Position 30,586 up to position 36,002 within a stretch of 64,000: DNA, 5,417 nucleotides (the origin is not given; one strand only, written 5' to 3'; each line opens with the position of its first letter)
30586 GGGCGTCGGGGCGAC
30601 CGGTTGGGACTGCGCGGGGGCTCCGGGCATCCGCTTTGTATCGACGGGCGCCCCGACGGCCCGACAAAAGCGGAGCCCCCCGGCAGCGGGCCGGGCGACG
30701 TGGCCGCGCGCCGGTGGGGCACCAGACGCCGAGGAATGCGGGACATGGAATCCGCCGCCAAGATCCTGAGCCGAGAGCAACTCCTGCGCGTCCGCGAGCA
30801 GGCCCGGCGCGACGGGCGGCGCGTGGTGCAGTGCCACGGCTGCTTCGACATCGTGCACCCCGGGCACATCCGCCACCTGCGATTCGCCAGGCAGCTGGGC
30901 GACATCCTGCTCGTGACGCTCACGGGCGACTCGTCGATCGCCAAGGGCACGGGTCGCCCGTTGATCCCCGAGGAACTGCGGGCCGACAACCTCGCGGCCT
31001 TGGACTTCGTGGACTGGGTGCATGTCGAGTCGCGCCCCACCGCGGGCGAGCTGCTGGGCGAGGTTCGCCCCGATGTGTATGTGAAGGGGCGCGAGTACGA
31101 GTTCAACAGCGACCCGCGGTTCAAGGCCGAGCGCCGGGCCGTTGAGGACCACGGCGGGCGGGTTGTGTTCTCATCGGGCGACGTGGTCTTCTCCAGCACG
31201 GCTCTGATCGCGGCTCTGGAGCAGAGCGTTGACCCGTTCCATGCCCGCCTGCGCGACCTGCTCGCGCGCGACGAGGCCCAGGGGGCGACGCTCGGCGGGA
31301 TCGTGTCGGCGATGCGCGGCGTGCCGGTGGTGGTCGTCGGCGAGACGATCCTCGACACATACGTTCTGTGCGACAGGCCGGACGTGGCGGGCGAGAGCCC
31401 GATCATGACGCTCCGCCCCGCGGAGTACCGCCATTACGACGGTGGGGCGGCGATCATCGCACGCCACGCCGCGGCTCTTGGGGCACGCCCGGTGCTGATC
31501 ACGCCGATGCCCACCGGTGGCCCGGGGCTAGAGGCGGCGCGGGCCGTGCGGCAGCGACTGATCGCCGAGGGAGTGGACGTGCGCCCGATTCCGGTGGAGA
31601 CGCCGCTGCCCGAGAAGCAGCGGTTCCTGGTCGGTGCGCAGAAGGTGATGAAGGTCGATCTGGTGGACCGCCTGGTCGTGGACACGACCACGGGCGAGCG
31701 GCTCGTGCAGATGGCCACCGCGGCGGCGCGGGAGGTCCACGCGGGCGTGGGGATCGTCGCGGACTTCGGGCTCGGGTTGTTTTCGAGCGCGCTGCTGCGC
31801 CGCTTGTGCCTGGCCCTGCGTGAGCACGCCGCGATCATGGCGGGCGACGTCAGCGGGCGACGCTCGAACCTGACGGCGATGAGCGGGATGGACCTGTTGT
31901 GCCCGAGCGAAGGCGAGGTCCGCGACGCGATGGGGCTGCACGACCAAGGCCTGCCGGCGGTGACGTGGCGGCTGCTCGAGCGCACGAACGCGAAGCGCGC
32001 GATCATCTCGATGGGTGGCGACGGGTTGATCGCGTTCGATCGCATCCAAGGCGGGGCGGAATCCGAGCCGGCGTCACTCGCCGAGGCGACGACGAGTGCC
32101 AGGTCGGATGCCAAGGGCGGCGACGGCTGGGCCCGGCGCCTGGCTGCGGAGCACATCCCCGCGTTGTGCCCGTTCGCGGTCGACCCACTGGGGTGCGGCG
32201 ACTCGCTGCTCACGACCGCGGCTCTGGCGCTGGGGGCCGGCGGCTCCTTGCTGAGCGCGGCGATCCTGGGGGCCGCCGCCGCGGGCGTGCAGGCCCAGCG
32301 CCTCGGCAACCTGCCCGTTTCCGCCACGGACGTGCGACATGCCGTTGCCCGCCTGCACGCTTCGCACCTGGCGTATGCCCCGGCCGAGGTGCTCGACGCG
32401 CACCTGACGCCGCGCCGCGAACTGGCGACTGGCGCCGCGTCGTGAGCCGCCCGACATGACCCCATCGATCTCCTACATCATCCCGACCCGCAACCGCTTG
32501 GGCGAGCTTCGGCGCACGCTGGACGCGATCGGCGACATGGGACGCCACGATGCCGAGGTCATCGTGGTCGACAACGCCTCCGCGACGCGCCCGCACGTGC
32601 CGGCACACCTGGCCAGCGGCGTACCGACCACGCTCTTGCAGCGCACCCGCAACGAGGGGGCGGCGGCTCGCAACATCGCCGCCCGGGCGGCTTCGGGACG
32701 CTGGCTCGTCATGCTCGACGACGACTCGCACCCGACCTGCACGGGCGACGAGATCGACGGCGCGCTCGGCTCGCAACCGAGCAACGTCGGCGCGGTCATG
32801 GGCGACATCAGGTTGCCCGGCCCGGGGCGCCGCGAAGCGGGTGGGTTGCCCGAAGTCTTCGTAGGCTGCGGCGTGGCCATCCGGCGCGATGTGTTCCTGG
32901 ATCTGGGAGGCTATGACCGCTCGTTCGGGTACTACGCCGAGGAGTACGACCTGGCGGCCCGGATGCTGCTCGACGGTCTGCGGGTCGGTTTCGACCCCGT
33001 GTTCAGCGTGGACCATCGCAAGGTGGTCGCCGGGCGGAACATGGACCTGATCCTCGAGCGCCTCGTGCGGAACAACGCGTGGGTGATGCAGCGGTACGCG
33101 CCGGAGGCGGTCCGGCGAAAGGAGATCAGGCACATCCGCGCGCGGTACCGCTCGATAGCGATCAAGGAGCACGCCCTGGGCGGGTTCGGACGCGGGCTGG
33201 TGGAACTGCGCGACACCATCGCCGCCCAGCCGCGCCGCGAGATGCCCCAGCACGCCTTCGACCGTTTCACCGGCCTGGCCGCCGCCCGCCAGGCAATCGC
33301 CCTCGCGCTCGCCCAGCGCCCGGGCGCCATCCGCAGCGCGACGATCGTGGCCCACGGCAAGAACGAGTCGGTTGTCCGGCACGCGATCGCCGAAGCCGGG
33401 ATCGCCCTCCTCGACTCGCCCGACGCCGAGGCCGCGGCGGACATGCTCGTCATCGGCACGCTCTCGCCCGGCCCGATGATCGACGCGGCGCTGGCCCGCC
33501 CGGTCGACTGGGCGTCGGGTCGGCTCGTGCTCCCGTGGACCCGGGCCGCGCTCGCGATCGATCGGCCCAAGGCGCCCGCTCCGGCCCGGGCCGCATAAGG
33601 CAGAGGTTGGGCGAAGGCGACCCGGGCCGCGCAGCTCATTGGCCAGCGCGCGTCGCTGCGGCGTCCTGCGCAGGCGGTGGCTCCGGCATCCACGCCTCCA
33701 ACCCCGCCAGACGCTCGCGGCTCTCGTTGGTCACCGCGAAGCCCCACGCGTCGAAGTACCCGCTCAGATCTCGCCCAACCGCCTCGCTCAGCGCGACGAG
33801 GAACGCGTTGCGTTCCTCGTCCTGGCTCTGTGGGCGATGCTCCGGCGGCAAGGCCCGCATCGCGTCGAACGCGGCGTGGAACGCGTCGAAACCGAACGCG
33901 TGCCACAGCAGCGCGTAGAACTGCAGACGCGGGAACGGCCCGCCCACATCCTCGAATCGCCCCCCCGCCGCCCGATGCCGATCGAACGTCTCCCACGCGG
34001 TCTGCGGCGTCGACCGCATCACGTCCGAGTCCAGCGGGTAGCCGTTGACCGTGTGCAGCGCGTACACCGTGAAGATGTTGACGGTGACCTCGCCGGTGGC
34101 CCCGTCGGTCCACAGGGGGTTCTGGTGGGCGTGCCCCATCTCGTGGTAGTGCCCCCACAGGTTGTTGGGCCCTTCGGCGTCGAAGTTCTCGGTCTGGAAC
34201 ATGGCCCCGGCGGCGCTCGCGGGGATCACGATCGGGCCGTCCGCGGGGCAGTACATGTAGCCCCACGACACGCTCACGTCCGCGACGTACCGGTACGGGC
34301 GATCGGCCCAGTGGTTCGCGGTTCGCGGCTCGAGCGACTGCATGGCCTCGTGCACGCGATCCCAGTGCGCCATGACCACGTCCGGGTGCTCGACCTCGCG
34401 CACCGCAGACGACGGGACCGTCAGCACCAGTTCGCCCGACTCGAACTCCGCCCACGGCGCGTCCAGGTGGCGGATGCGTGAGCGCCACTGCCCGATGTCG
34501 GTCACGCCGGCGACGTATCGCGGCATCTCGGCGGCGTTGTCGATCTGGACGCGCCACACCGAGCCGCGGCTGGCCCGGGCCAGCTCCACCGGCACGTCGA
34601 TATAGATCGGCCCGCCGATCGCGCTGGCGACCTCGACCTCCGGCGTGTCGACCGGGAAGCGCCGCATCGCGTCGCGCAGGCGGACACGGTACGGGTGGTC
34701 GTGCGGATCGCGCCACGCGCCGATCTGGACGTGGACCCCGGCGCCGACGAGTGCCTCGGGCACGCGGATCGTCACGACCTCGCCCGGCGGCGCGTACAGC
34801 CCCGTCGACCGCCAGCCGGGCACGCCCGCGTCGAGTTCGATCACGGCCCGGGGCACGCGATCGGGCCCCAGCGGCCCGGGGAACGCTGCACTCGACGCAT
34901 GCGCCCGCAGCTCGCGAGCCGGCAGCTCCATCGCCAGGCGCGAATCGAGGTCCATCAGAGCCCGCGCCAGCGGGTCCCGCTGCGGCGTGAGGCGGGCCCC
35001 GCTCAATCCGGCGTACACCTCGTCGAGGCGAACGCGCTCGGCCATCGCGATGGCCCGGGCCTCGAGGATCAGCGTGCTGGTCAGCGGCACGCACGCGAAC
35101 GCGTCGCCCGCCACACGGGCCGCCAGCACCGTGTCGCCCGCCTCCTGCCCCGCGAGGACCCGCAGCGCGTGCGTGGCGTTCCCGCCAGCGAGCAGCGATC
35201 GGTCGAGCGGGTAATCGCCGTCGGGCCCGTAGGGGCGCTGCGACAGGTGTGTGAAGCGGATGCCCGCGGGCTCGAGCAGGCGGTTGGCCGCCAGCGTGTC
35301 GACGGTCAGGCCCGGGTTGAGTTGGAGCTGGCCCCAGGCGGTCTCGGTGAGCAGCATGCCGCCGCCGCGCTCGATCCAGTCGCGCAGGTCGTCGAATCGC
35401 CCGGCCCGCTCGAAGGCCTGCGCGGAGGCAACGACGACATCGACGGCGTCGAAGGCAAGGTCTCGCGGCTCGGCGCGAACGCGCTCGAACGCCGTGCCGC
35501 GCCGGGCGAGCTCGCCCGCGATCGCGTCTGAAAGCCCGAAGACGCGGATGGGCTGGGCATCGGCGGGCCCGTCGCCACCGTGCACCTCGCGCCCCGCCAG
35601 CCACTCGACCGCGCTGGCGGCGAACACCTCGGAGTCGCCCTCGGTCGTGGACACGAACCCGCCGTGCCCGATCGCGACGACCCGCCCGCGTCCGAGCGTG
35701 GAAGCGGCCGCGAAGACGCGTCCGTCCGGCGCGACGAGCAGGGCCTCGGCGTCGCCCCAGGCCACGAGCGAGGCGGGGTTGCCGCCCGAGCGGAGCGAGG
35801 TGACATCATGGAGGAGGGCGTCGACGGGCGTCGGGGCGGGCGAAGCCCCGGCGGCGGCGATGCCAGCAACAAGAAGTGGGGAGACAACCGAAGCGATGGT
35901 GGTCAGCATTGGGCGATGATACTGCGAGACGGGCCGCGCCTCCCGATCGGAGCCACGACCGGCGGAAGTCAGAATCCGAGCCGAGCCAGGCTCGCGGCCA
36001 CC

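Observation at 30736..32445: Circularly permuted HldE paralog coexisting with a canonical HldE in the same window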

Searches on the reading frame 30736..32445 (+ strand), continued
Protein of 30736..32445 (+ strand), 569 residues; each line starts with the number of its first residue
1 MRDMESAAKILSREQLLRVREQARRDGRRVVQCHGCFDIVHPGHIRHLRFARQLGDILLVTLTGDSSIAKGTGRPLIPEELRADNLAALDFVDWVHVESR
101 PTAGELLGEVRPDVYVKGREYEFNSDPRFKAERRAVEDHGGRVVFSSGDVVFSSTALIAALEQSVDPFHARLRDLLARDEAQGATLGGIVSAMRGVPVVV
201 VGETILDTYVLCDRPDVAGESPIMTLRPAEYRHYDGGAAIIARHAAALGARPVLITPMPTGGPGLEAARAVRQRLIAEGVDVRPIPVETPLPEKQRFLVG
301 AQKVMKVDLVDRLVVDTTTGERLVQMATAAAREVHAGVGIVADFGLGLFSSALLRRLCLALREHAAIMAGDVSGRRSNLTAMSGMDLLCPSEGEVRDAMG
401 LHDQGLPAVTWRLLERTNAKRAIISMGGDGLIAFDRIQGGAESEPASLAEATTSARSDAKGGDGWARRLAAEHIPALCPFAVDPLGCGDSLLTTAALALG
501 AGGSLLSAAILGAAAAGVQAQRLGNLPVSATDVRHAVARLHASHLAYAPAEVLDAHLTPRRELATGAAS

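Call 70: search_protein_families(library=ncbifam, alignment_id=A1, max_evalue=0.00001)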
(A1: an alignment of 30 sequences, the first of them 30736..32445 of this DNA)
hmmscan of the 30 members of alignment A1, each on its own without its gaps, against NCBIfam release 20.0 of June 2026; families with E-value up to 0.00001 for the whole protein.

A. member 1, window:30736-32445:+ (569 aa): 6 families
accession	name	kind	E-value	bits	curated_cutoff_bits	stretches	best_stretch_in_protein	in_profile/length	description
NF008454.0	PRK11316.1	equivalog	6.2e-47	160.3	521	3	5-163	317-473/475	bifunctional D-glycero-beta-D-manno-heptose-7-phosphate kinase/D-glycero-beta-D-manno-heptose 1-phosphate adenylyltransferase HldE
TIGR02199.1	rfaE_dom_II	equivalog_domain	3.6e-33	114.4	181.5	1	20-161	3-142/144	D-glycero-beta-D-manno-heptose 1-phosphate adenylyltransferase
TIGR02198.1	rfaE_dom_I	equivalog_domain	2.5e-26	92.6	345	1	192-436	4-244/315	D-glycero-beta-D-manno-heptose-7-phosphate kinase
TIGR00125.1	cyt_tran_rel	domain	9.7e-12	44.9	27.7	1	33-94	4-64/65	adenylyltransferase/cytidyltransferase family protein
TIGR01518.1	g3p_cytidyltrns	equivalog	1.9e-06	28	165.4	1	33-99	3-69/125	glycerol-3-phosphate cytidylyltransferase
NF001985.0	PRK00777.1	subfamily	3.6e-06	27.1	104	0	33-88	9-64/157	pantetheine-phosphate adenylyltransferase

B. families by the number of members that match (of 30 scanned): 42 families (the first 25 are shown)
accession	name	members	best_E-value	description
NF008454.0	PRK11316.1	30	4e-68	bifunctional D-glycero-beta-D-manno-heptose-7-phosphate kinase/D-glycero-beta-D-manno-heptose 1-phosphate adenylyltransferase HldE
TIGR02198.1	rfaE_dom_I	30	6.3e-62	D-glycero-beta-D-manno-heptose-7-phosphate kinase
TIGR02199.1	rfaE_dom_II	30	1.5e-34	D-glycero-beta-D-manno-heptose 1-phosphate adenylyltransferase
TIGR00125.1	cyt_tran_rel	30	7e-17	adenylyltransferase/cytidyltransferase family protein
TIGR01518.1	g3p_cytidyltrns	28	1.7e-13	glycerol-3-phosphate cytidylyltransferase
TIGR03168.1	1-PFK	19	1.7e-20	hexose kinase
TIGR02152.1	D_ribokin_bact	19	1.9e-20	ribokinase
TIGR03828.1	pfkB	16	3.7e-19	1-phosphofructokinase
TIGR04382.1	myo_inos_iolC_N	15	1.1e-15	5-dehydro-2-deoxygluconokinase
NF001985.0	PRK00777.1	14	6.4e-09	pantetheine-phosphate adenylyltransferase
NF008353.0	PRK11142.1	10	5.7e-10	ribokinase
NF041320.1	pfkB_Halo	9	5.1e-11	1-phosphofructokinase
NF040938.1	KDG_KDGal_kin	8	2.1e-11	bifunctional 2-dehydro-3-deoxygluconokinase/2-dehydro-3-deoxygalactonokinase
NF006957.1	PRK09434.1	8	8.4e-11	fructokinase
NF007321.0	PRK09813.1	8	2.1e-09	fructoselysine 6-kinase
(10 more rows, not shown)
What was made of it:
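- All 30 diverse family members score best against rfaE_dom_I and rfaE_dom_II (call 70).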

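Call 82: find_related_loci(query=A1, collection=viral_contigs, flank=5000)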
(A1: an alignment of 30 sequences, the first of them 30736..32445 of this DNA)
Query A1 (569 aa) in viral_contigs; peptide patterns used: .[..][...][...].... (x = any residue, [..] = any of these).
600 stretches matched a pattern (row limit reached: there are more); 492 encode a relative of the query (tblastn E <= 1e-3); the best 80 are kept; 80 distinct loci.
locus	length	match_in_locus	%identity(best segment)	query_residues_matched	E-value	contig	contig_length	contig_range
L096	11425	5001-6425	34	23-533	7e-75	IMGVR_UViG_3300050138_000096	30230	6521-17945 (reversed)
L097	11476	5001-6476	31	6-544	5e-70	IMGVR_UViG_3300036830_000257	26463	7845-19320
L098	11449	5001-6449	31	28-543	6e-67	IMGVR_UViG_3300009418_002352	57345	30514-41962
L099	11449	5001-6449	31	28-543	6e-67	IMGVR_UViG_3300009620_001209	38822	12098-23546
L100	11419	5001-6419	32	28-534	1e-65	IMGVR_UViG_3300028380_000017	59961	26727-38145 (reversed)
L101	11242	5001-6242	27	25-525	3e-33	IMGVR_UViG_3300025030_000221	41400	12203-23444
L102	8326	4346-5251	25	24-360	5e-26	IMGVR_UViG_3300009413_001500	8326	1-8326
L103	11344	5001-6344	24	14-542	4e-25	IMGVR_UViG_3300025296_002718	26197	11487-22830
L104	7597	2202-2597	44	10-146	3e-24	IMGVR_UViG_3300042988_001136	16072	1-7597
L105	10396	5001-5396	44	10-146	4e-24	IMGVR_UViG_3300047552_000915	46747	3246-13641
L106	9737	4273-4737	33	9-164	8e-21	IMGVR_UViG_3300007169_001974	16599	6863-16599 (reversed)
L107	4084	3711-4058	44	30-145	8e-21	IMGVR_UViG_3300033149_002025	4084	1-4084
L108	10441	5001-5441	40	16-161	2e-20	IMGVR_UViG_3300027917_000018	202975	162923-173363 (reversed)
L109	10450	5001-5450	36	10-162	1e-18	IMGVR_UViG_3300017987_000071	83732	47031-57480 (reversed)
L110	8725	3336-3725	34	30-166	2e-18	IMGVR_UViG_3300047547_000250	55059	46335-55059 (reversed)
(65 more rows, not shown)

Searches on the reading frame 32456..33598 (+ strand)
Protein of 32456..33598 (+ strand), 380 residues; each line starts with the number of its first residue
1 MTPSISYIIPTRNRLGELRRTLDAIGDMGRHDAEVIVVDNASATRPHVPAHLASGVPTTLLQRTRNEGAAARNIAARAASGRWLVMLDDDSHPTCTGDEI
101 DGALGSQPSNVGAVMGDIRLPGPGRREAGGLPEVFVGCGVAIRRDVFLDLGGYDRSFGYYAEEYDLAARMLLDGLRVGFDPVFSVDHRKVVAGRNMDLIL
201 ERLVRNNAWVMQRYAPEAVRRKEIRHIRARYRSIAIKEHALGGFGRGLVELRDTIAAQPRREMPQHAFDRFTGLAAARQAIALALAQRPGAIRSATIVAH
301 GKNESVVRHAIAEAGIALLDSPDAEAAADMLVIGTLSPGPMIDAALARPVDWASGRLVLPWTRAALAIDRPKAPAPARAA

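Call 7: search_protein_families(library=pfam, proteins=[window:32456-33598:+], max_evalue=0.001)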
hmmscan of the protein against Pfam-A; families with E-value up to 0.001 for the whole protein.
window:32456-33598:+ (380 aa): 3 families
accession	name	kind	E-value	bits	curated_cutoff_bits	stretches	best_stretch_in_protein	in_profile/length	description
PF00535.33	Glycos_transf_2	-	2.3e-14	54.1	23.3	1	6-91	1-89/168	Glycosyl transferase family 2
PF13641.12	Glyco_tranf_2_3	-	1.5e-08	35.4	27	1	3-91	1-97/230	Glycosyltransferase like family 2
PF10111.15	Glyco_tranf_2_2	-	0.00011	22.2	27.3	0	140-172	168-201/276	Glycosyltransferase like family 2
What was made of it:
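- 32456..33598 (+): Soluble GT2 glycosyltransferase, starting 10 nt after the stop codon; conserved operon partner within Planctomycetota. Pfam Glycos_transf_2 (call 7).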

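Call 19: search_protein_families(library=ncbifam, proteins=[window:32456-33598:+], max_evalue=0.001)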
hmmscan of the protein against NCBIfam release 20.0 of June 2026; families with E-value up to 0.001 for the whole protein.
window:32456-33598:+ (380 aa): 8 families
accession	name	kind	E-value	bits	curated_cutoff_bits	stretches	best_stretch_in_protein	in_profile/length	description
TIGR03965.1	mycofact_glyco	equivalog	6e-18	64.9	280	2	3-94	74-168/467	mycofactocin biosynthesis glycosyltransferase MftF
NF041875.1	EPS_EpsD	equivalog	7.2e-18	65.1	370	1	6-94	2-93/325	exopolysaccharide biosynthesis glycosyltransferase EpsD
NF038299.1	EPS_HpsN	equivalog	2e-08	33.6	425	1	3-114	1-115/317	hormogonium polysaccharide biosynthesis glycosyltransferase HpsN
TIGR04283.1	glyco_like_mftF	equivalog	4.8e-08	32.9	182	1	5-94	1-86/221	TIGR04283 family arsenosugar biosynthesis glycosyltransferase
NF047683.1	TeichurnBiosyTuaG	equivalog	5.6e-06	26.2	400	1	2-91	5-97/252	teichuronic acid biosynthesis protein TuaG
NF041394.1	GtaseAglG_Halo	equivalog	9.9e-06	25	440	0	137-163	158-184/304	glucosyl-dolichyl phosphate glucuronosyltransferase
NF038302.1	EPS_HpsE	equivalog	0.00014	21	300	1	8-113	6-119/307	hormogonium polysaccharide biosynthesis glycosyltransferase HpsE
NF050113.1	gal_furan_GlfT1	equivalog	0.00032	20.1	330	1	8-94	4-93/290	galactofuranosyltransferase GlfT1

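Call 76: search_solved_structures(query=window:32456-33598:+, max_evalue=0.01)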
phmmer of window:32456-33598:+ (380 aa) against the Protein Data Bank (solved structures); distinct sequences matched with E-value up to 0.01: 3.
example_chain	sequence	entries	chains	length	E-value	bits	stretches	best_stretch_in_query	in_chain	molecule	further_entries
6p61_A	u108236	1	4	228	7.2e-05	25.3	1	3-169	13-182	Glycosyltransferase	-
22ao_A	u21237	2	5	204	0.0064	18.9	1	1-91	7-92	GmaR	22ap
2d7i_A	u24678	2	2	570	0.0087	18.4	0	134-230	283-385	Polypeptide N-acetylgalactosaminyltransferase 10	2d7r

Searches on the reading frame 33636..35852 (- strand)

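Call 7: search_protein_families(library=pfam, proteins=[window:33636-35852:-], max_evalue=0.001)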
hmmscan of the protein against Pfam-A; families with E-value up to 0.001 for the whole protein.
window:33636-35852:- (738 aa): 2 families
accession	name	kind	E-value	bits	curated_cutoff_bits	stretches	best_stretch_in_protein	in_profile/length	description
PF13402.12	Peptidase_M60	-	5.9e-50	170.8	25.8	1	440-704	2-275/275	Peptidase M60, enhancin and enhancin-like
PF17291.7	M60-like_N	-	2.8e-14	53.5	23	1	346-422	18-94/106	N-terminal domain of M60-like peptidases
